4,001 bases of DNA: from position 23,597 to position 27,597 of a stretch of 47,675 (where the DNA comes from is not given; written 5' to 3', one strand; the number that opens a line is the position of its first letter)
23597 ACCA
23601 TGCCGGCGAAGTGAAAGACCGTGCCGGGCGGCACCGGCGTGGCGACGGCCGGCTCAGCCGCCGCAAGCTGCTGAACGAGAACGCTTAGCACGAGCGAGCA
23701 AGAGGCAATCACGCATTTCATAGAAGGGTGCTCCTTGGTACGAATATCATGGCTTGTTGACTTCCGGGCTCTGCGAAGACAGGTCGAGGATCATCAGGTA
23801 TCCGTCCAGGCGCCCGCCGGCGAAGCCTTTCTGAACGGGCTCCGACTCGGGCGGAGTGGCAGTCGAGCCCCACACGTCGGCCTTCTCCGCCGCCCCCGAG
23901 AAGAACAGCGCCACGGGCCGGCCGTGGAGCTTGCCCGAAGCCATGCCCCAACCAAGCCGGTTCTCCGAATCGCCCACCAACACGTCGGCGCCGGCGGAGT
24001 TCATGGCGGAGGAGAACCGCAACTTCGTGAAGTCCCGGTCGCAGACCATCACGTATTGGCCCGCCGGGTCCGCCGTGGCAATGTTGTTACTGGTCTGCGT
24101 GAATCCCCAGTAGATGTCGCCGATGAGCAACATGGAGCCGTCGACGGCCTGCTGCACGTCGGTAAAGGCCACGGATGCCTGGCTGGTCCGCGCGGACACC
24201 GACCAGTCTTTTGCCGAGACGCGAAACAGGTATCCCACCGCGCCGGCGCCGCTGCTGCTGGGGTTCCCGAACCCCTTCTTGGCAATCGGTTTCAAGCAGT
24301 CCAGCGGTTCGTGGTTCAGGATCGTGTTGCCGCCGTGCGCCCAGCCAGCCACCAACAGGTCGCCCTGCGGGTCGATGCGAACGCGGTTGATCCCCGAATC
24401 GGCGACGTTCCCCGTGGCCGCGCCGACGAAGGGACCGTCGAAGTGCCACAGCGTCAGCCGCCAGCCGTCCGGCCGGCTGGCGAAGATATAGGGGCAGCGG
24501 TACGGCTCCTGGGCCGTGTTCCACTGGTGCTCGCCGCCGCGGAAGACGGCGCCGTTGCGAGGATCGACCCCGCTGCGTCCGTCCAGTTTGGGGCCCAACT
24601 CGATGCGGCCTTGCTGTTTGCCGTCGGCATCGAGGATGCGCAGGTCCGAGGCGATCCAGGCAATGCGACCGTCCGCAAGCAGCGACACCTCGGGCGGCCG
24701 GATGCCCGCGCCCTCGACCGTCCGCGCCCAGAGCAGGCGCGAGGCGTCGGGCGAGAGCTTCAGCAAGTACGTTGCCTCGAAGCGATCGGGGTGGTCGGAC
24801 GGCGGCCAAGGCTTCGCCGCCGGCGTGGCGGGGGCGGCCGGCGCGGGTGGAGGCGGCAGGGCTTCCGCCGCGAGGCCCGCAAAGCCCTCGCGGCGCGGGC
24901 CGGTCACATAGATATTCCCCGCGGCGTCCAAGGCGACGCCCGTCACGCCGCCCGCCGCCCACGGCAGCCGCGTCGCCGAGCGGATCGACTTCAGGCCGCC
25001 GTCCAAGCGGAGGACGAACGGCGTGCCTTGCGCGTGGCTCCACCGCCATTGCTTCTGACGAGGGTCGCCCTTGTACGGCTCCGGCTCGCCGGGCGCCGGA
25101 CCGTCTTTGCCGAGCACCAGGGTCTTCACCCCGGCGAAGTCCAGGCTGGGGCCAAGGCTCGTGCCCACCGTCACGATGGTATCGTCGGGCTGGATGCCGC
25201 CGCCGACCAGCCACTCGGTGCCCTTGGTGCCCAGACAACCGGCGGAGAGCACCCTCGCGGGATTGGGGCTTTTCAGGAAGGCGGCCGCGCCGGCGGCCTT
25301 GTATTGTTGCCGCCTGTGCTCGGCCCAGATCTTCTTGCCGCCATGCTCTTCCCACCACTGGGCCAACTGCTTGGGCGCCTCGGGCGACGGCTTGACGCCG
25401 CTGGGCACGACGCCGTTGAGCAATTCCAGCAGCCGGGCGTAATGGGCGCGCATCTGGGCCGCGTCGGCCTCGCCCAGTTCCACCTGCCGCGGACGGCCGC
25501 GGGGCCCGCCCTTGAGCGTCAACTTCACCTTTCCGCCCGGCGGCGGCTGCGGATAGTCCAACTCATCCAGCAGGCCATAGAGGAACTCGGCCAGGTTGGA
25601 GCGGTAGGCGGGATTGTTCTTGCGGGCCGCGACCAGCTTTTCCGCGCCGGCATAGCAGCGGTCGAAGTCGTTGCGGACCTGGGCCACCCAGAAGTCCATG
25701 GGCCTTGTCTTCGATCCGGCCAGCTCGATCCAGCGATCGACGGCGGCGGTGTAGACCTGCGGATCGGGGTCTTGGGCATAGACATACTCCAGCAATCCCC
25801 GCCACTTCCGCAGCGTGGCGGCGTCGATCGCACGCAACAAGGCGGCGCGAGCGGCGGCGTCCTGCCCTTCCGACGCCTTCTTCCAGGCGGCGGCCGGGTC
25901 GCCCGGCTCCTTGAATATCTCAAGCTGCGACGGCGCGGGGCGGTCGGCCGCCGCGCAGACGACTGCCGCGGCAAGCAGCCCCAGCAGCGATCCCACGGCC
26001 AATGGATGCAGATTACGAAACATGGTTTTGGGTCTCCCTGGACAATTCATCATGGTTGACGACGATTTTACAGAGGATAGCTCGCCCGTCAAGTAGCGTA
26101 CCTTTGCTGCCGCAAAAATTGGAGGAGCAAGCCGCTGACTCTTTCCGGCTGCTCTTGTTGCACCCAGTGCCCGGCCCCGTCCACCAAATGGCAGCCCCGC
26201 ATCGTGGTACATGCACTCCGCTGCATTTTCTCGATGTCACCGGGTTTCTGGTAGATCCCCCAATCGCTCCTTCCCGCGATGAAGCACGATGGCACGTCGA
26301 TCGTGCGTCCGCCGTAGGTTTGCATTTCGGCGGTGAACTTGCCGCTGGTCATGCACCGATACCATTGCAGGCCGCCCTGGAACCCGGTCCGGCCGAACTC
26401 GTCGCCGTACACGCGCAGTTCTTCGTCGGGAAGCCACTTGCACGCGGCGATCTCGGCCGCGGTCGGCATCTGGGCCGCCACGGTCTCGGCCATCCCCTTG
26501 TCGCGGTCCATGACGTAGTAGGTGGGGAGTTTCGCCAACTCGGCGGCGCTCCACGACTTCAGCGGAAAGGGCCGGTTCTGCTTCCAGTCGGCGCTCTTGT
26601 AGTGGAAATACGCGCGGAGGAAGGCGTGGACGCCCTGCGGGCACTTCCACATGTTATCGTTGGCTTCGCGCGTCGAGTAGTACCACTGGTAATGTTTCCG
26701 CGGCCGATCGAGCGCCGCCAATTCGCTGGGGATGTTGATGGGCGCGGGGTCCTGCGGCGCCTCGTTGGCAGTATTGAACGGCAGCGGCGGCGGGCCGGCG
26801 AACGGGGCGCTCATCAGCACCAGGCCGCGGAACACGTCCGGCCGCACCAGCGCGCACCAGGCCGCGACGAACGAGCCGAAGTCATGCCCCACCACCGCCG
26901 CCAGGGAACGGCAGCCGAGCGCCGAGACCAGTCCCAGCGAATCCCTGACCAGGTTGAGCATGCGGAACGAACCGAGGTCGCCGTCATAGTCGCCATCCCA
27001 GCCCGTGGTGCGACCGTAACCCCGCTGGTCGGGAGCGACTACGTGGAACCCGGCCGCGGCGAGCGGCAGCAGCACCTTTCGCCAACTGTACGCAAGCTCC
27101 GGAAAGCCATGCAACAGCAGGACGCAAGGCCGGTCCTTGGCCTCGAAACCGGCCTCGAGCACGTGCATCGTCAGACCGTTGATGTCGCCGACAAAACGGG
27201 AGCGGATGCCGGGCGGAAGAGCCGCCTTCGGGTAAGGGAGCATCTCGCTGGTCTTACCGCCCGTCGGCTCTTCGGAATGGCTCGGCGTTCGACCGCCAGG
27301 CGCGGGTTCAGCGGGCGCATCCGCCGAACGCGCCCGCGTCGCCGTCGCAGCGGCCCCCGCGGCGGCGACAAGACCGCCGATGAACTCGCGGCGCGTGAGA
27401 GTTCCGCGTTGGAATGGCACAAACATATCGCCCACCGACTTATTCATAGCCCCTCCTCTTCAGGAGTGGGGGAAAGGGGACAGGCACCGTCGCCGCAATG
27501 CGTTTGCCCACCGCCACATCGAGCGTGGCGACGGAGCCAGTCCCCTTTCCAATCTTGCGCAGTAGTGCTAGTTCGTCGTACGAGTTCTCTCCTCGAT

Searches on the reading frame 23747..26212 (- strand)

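Call 11: search_protein_families(library=pfam, proteins=[window:23747-26212:-], max_evalue=0.01)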
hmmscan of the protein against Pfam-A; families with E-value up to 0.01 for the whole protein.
window:23747-26212:- (821 aa): 1 family
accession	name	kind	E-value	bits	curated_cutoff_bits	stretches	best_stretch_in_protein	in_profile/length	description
PF06739.17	SBBP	-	0.0033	17.8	20.5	0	424-438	16-30/38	Beta-propeller repeat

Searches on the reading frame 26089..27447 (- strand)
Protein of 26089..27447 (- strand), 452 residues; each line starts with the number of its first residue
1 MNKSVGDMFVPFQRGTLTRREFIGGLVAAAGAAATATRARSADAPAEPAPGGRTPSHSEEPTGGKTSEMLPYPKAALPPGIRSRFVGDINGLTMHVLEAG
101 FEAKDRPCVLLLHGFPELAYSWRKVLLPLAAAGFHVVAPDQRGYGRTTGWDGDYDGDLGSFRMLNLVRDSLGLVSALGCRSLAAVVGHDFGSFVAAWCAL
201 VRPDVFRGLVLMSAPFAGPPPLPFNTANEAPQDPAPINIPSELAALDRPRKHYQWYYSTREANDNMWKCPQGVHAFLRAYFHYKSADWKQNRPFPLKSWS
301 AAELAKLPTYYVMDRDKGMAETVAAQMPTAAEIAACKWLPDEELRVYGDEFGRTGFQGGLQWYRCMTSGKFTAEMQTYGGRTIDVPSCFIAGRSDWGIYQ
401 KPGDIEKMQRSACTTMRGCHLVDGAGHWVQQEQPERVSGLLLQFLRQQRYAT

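Call 17: search_protein_families(library=pfam, proteins=[window:26089-27447:-], max_evalue=0.01)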
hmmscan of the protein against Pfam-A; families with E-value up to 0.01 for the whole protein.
window:26089-27447:- (452 aa): 6 families
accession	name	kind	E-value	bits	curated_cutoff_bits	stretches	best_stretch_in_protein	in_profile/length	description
PF00561.26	Abhydrolase_1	-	9.1e-22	78.3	25.8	1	107-231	1-103/245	alpha/beta hydrolase fold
PF12697.13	Abhydrolase_6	-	3.3e-17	64.3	26.3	1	109-332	1-194/217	Alpha/beta hydrolase family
PF12146.15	Hydrolase_4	-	1.5e-11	44.5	27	1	105-223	3-118/239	Serine aminopeptidase, S33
PF00756.26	Esterase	-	0.0054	17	22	1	183-317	117-194/251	Putative esterase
PF05757.16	PsbQ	-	0.0063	17.1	26.9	0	17-62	40-82/204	Oxygen evolving enhancer protein 3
PF25636.1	PBCV1_P7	-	0.0077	16.5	30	0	257-273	3-19/38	PBCV-1 P7 disulphide-bonded subdomain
